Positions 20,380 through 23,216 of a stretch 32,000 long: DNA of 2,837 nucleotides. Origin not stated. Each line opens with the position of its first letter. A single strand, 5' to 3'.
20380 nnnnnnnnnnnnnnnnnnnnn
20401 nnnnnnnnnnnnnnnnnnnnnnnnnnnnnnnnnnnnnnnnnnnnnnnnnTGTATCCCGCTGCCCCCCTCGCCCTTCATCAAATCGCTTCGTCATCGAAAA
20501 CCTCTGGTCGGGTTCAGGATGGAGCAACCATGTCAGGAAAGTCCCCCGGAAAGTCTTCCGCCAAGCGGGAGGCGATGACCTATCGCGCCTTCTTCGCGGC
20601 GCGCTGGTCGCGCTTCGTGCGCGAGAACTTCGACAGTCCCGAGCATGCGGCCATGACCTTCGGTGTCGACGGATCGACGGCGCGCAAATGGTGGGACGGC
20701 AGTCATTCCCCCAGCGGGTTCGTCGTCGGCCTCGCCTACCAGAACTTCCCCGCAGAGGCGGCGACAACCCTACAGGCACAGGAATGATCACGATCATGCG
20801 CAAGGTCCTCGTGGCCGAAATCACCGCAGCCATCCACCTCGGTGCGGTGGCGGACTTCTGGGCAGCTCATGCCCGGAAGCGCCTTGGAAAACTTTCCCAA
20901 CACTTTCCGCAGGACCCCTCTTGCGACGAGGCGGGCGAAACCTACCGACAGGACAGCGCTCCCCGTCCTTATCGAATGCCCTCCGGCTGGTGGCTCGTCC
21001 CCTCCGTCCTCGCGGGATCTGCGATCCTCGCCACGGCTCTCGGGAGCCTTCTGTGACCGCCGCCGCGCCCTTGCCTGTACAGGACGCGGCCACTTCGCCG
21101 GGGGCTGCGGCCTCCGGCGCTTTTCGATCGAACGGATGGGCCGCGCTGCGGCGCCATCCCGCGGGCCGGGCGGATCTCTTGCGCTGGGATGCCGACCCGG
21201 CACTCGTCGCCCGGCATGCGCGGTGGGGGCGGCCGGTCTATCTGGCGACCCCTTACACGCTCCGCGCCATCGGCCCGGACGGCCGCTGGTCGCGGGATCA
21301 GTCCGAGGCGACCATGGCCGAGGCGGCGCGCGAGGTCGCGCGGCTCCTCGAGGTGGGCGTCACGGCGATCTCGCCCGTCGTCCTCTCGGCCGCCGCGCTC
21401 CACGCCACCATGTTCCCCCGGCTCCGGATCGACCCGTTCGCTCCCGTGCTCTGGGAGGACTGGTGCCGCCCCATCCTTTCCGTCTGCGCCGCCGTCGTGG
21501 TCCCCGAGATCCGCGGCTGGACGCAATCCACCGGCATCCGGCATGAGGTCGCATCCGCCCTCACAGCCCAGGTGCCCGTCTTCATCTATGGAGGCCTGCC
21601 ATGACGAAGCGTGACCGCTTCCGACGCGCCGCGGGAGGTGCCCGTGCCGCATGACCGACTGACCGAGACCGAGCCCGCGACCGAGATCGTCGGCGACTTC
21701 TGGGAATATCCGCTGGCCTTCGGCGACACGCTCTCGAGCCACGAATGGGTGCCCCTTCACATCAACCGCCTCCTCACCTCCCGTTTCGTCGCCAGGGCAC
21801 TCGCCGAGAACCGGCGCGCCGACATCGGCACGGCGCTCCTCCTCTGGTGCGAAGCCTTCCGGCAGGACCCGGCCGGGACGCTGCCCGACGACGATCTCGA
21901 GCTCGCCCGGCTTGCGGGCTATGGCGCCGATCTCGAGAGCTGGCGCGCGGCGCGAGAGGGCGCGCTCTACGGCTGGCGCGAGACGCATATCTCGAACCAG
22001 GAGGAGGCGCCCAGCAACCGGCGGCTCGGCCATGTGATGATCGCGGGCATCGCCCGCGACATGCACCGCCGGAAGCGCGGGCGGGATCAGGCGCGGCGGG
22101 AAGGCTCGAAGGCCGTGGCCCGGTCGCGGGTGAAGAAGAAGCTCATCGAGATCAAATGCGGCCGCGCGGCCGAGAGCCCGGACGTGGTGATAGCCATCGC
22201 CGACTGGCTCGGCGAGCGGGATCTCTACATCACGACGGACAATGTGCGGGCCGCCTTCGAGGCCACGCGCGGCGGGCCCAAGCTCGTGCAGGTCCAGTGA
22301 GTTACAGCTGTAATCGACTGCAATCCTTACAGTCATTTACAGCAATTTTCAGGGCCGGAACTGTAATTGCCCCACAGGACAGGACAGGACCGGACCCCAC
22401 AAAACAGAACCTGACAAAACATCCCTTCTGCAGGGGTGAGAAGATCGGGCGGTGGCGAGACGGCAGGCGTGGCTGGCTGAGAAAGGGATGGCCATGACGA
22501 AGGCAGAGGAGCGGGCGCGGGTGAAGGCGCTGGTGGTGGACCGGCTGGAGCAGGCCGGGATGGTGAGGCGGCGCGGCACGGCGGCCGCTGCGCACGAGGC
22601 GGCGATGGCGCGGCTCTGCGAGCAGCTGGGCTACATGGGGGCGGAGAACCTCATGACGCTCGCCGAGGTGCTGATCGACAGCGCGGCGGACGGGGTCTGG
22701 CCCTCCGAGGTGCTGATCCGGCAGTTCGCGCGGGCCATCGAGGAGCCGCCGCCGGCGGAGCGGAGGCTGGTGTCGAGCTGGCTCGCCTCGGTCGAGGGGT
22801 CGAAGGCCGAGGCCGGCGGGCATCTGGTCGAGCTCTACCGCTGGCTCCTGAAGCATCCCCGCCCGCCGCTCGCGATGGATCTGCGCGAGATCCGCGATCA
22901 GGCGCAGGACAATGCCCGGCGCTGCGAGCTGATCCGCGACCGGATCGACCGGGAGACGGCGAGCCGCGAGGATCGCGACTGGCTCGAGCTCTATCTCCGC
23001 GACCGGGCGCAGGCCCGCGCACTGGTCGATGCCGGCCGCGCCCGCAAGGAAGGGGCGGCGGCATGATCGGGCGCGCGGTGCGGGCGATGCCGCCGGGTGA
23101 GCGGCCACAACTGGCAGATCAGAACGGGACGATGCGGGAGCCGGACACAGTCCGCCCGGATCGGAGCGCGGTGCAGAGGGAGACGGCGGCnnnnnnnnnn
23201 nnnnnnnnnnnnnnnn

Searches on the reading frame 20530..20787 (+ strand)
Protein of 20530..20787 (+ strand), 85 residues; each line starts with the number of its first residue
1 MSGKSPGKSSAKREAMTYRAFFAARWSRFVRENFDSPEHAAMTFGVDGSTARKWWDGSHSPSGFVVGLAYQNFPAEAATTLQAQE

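Call 8: search_protein_families(library=pfam, max_evalue=0.01, proteins=[window:20530-20787:+])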
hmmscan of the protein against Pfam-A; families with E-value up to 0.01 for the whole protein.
window:20530-20787:+ (85 aa): 0 families

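Call 14: search_protein_families(library=phrogs, max_evalue=0.001, proteins=[window:20530-20787:+])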
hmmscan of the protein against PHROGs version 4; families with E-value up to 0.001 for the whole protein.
window:20530-20787:+ (85 aa): 0 families

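Call 18: search_protein_families(library=phrogs, max_evalue=0.01, proteins=[window:20575-20787:+])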
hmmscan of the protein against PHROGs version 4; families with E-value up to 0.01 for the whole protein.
window:20575-20787:+ (70 aa): 0 families

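Call 90: search_protein_families(library=padloc, max_evalue=0.001, proteins=[window:20575-20787:+])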
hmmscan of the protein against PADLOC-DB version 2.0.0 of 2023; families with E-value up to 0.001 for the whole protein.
window:20575-20787:+ (70 aa): 0 families

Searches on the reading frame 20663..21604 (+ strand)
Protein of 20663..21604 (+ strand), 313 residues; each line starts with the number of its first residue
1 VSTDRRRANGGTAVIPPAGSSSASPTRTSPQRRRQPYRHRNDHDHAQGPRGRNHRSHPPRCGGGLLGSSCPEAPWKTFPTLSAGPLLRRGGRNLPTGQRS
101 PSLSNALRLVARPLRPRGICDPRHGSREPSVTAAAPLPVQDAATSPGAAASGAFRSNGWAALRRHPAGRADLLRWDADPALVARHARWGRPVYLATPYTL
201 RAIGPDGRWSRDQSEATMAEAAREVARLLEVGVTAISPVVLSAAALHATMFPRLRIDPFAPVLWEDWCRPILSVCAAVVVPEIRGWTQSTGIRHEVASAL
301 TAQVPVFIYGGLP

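Call 8: search_protein_families(library=pfam, max_evalue=0.01, proteins=[window:20663-21604:+])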
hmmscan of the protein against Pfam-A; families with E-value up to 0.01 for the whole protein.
window:20663-21604:+ (313 aa): 1 family
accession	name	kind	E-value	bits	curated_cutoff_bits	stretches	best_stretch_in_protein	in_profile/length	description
PF09152.16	DUF1937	-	4e-50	169.7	23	1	190-310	1-115/116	Domain of unknown function (DUF1937)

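Call 14: search_protein_families(library=phrogs, max_evalue=0.001, proteins=[window:20663-21604:+])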
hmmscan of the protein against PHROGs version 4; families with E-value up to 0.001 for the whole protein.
window:20663-21604:+ (313 aa): 1 family
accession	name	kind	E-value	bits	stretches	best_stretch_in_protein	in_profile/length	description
phrog_355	-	DNA, RNA and nucleotide metabolism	6.9e-07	29.9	1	191-307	76-170/249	nucleoside 2-deoxyribosyltransferase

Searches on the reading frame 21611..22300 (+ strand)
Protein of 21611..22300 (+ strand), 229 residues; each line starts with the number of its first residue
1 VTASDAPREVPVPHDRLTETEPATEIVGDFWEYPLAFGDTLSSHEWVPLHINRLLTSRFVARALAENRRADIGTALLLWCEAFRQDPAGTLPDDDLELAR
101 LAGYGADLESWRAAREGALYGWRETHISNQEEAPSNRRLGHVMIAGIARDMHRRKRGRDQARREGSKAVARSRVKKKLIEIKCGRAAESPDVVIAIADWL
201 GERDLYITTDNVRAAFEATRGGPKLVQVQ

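Call 8: search_protein_families(library=pfam, max_evalue=0.01, proteins=[window:21611-22300:+])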
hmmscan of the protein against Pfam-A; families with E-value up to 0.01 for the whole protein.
window:21611-22300:+ (229 aa): 1 family
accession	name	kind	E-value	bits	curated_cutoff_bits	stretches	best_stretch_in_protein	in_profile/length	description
PF07120.17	DUF1376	-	0.00023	21.9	30.1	1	46-122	2-68/86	Protein of unknown function (DUF1376)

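Call 14: search_protein_families(library=phrogs, max_evalue=0.001, proteins=[window:21611-22300:+])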
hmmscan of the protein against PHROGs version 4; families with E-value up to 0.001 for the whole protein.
window:21611-22300:+ (229 aa): 1 family
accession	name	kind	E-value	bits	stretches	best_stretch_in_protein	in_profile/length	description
phrog_22470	-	DNA, RNA and nucleotide metabolism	6e-13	49.4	1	45-125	18-95/340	replication protein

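Call 99: search_dna_similar(query=window:21611-22300:+, collection=phages, mode=protein, max_rows=12)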
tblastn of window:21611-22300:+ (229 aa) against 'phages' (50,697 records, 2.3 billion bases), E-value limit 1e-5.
Records with a match: 15; places in all: 15; records where one place covers at least 80% of the query: 1.
Best place of each record, by identity: <60% 15.
By first word of the organism name: Pseudomonas 6; Burkholderia 6; Synechococcus 2; Paracoccus 1.
By host as written in the record: Pseudomonas aeruginosa 3; Burkholderia cenocepacia 2; Burkholderia sp. 2; Paracoccus bengalensis DSM 17099 1; Burkholderia thailandensis 1; Pseudomonas aeruginosa PA14 1; Pseudomonas aeruginosa LRJ32 1; Synechococcus sp. 1; and 3 more.
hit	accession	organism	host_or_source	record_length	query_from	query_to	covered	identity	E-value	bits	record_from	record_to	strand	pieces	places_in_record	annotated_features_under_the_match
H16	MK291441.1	Paracoccus phage vB_PbeS_Pben1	Paracoccus bengalensis DSM 17099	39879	2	229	100%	50.9%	3e-59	206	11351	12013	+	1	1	putative replication protein | hypothetical protein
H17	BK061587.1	Pseudomonas phage vB_PaeS-D14L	Pseudomonas aeruginosa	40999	41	157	51%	43.4%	5e-17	85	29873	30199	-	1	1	phage protein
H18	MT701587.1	Burkholderia phage Magia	Burkholderia cenocepacia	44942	34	150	51%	40.7%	5e-13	73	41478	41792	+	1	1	hypothetical protein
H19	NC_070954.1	Burkholderia phage Magia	Burkholderia cenocepacia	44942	34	150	51%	40.7%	5e-13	73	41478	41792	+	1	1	replication protein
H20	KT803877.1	Burkholderia phage PE067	Burkholderia thailandensis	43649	34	150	51%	39.8%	2e-13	75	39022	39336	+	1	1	cobalt-factor II C(20)-methyltransferase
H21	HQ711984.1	Pseudomonas phage phi297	Pseudomonas aeruginosa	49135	46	167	53%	36.1%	2e-10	66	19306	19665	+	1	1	putative DNA replication protein O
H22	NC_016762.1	Pseudomonas phage phi297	Pseudomonas aeruginosa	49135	46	167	53%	36.1%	2e-10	66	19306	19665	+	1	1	replication protein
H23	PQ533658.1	Pseudomonas phage Hali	Pseudomonas aeruginosa PA14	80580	46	162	51%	37.4%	2e-8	59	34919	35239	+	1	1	hypothetical protein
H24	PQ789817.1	Burkholderia phage vB_E177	Burkholderia sp.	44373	34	169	59%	32.0%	5e-8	59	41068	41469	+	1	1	hypothetical protein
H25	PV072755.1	Burkholderia phage vB_E169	Burkholderia sp.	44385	34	169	59%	32.0%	5e-8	59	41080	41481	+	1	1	hypothetical protein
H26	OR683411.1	Pseudomonas phage Solano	Pseudomonas aeruginosa LRJ32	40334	46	162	51%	36.6%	2e-7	57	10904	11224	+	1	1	hypothetical protein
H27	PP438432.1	Synechococcus phage Ssp-JY42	Synechococcus sp.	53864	49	148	44%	42.0%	3e-11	68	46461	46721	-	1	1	hypothetical protein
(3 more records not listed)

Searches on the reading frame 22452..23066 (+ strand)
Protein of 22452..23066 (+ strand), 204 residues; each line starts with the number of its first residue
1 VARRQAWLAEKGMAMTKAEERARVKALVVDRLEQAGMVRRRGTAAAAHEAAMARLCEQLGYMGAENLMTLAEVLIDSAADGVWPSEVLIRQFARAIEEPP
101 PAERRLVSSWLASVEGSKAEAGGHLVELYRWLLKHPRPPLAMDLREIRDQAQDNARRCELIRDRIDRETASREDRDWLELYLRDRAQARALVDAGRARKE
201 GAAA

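Call 9: search_protein_families(library=pfam, max_evalue=0.01, proteins=[window:22452-23066:+])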
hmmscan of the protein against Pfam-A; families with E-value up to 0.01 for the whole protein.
window:22452-23066:+ (204 aa): 0 families

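Call 18: search_protein_families(library=phrogs, max_evalue=0.01, proteins=[window:22488-23066:+])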
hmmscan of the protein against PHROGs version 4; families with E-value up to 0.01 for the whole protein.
window:22488-23066:+ (192 aa): 0 families

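Call 23: search_dna_similar(query=window:22488-23066:+, collection=phages, mode=protein, max_evalue=0.01, max_rows=15)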
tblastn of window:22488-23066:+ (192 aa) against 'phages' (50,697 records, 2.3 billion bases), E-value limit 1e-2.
Records with a match: 1; places in all: 1; records where one place covers at least 80% of the query: 1.
Best place of each record, by identity: <60% 1.
By first word of the organism name: Paracoccus 1.
By host as written in the record: Paracoccus sulfuroxidans JCM 14013 1.
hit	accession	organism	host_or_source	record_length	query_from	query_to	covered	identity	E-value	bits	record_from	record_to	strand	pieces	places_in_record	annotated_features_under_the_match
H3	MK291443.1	Paracoccus phage vB_PsuS_Psul1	Paracoccus sulfuroxidans JCM 14013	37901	1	188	98%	35.1%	5e-14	75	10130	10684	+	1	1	hypothetical protein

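Call 72: find_homologous_proteins(query=window:22488-23066:+, max_evalue=0.001)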
Query window:22488-23066:+ (192 aa): 35 proteins with E <= 0.001 among 2466 candidates.
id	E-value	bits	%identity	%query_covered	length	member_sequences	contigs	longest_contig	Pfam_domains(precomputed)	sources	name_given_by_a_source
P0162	6.0e-113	393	98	100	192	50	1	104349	-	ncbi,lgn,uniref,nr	ncbi:hypothetical protein ORIO_23680 (plasmid) [Cereibacter azotoformans]|uniref:hypothetical protei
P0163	2.4e-92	326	79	100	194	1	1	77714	-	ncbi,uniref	ncbi:hypothetical protein [Rhodobacter sp. NSM]|uniref:hypothetical protein n=1 Tax=Rhodobacter sp. 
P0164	8.1e-91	321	81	98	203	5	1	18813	-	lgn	-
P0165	7.3e-88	311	76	98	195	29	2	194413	-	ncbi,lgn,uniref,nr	ncbi:hypothetical protein [Cereibacter johrii]|uniref:Uncharacterized protein n=1 Tax=Cereibacter jo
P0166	5.1e-85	302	75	98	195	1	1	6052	-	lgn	-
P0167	1.5e-78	281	71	98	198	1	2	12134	-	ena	-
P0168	6.2e-61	223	57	95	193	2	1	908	-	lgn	-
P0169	1.2e-59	219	60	90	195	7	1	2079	-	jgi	jgi:hypothetical protein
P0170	4.4e-59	217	59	96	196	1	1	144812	-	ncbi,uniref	ncbi:hypothetical protein [Halodurantibacterium flavum]|uniref:Uncharacterized protein n=1 Tax=Halod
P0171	8.8e-59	216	58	93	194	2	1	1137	-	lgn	-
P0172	1.1e-58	216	55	94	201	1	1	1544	-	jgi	jgi:hypothetical protein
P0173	1.1e-55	206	56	95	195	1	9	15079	-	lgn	-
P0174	3.4e-54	201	52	96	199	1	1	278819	-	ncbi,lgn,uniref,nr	ncbi:hypothetical protein AQS8620_01314 [Aquimixticola soesokkakensis]|uniref:Uncharacterized protei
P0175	5.6e-54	201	52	95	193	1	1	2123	-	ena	-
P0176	6.1e-53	197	55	93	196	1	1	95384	-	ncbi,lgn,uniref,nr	ncbi:MAG: hypothetical protein Q4G24_10720 [Paracoccus sp. (in: a-proteobacteria)]|uniref:hypothetic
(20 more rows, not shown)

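Call 79: predict_structure(alignment_id=A3)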
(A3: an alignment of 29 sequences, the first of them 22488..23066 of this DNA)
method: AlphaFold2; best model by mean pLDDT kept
length: 192 residues; sequences in the alignment: 29
mean_pLDDT: 91.5   pTM: 0.70
mean pLDDT of the five models: 91.5, 89.5, 88.5, 87.1, 85.9
residues with pLDDT >= 90: 145; 70-90: 41; 50-70: 5; < 50: 1
segments of 3 or more residues with pLDDT < 50: none
pLDDT, mean of each block of 10 residues (from residue 1): 78 96 94 92 92 97 92 93 87 83 90 96 91 97 98 97 97 94 82 56
secondary structure, 60 per line:
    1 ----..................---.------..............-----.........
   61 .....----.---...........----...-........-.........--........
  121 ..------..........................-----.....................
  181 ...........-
elements in order: H5-22 H33-46 H52-65 H74-84 H93-100 H102-110 H113-122 H129-154 H160-191

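Call 81: fold_search(model_id=the predicted structure, library=pdb)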
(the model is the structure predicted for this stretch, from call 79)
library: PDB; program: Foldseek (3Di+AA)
matches with E <= 10: 39; with E <= 0.001: 0
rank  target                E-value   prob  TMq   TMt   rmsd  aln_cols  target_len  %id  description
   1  4xgu_C                9.4e-01  0.90  0.32  0.18   3.7        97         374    8  Structure of C. elegans PCH-2 (released 2015-05-06)
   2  5c1f_A                1.0e+00  0.08  0.15  0.10  28.9       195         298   10  Structure of the Imp2 F-BAR domain (released 2016-01-27)
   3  4xgu_E                1.2e+00  0.84  0.31  0.18   3.8        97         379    8  Structure of C. elegans PCH-2 (released 2015-05-06)
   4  4xgu_D                1.3e+00  0.84  0.32  0.18   3.7        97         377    8  Structure of C. elegans PCH-2 (released 2015-05-06)
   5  4xgu_A                1.5e+00  0.82  0.32  0.18   3.7        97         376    8  Structure of C. elegans PCH-2 (released 2015-05-06)
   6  3m3w_B                2.0e+00  0.04  0.15  0.10  28.5       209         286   15  Crystal structure of mouse PACSIN3 BAR domain mutant (released 2011-03-16)
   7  2v0o_B                2.3e+00  0.06  0.15  0.12  23.8       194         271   11  FCHO2 F-BAR domain (released 2007-06-26)
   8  1i49_A                3.0e+00  0.04  0.14  0.13  21.5       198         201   13  CRYSTAL STRUCTURE ANALYSIS OF ARFAPTIN (released 2001-05-16)
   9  8giy_A                3.7e+00  0.16  0.31  0.19  13.0       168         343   16  E. coli clamp loader with closed clamp (released 2024-03-27)
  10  6fak_A                3.9e+00  0.07  0.20  0.10  13.5       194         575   11  Human afamin orthorhombic crystal form by controlled hydration (released 2019-01-02)
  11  6ikn_A                4.3e+00  0.06  0.21  0.14  29.7       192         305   14  Crystal structure of the GAS7 F-BAR domain (released 2019-10-16)
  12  7aal_A                4.3e+00  0.03  0.16  0.11  29.1       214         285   13  Crystal structure of the F-BAR domain of PSTIPIP1, G258A mutant (released 2022-02-23)
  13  4xgu_F                4.5e+00  0.44  0.32  0.18   3.7        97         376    8  Structure of C. elegans PCH-2 (released 2015-05-06)
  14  8dr4_A                4.5e+00  0.18  0.27  0.12   6.6       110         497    8  Open state of RFC:PCNA bound to a 3' ss/dsDNA junction (DNA2) without NTD (released 2022-08-17)
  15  7upq_A                4.7e+00  0.05  0.19  0.19  15.2       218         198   18  Crystal structure of designed heterotrimeric assembly DHT03_1arm_A21/B/C (released 2022-12-14)
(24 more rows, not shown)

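Call 86: fold_search(model_id=the predicted structure, library=viral)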
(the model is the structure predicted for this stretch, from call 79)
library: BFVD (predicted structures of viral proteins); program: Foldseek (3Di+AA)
matches with E <= 10: 40; with E <= 0.001: 0
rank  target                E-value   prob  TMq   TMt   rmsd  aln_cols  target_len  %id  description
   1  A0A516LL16            1.6e-01  0.96  0.38  0.31  16.8       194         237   11  (no name in the UniProt tables at hand)
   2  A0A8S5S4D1            2.8e-01  0.30  0.25  0.21  18.1       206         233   19  Replisome organizer [Siphoviridae sp. ctmP938]
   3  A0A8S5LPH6            7.9e-01  0.33  0.30  0.25  16.4       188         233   11  Replisome organizer [Siphoviridae sp. ctoiW10]
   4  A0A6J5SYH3            1.1e+00  0.21  0.25  0.27  16.6       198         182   17  Replicative helicase inhibitor G39P, N-terminal [uncultured Caudovirales phage]
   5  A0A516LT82            1.2e+00  0.94  0.33  0.49   3.8        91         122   11  (no name in the UniProt tables at hand)
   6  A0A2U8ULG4            1.4e+00  0.47  0.25  0.36   5.6        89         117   11  (no name in the UniProt tables at hand)
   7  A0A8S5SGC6            1.6e+00  0.15  0.27  0.24  13.1       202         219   15  Replisome organizer [Podoviridae sp. ctZih56]
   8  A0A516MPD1            2.3e+00  0.75  0.33  0.48   6.5       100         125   11  (no name in the UniProt tables at hand)
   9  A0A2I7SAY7            2.5e+00  0.04  0.15  0.16  16.4       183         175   15  (no name in the UniProt tables at hand)
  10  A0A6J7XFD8            2.8e+00  0.11  0.21  0.30  15.9       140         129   14  Uncharacterized protein [uncultured Caudovirales phage]
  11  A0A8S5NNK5            3.2e+00  0.18  0.34  0.34  14.1       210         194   10  Loader and inhibitor of phage G40P [Siphoviridae sp. ctpbe1]
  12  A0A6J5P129            3.8e+00  0.12  0.30  0.23  22.7       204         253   14  Uncharacterized protein [uncultured Caudovirales phage]
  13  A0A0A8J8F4            3.8e+00  0.04  0.17  0.12  21.8       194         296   12  Virion structural protein [Ralstonia phage RSL2]
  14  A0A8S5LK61            4.2e+00  0.04  0.16  0.20  11.4       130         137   13  DUF6017 domain-containing protein [Siphoviridae sp. ctomJ2]
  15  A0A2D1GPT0            4.4e+00  0.09  0.26  0.31  13.5       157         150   19  Uncharacterized protein [Mycobacterium phage Kumao]
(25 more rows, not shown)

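Call 90: search_protein_families(library=padloc, max_evalue=0.001, proteins=[window:22488-23066:+])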
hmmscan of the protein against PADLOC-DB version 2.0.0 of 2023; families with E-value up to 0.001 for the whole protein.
window:22488-23066:+ (192 aa): 0 families
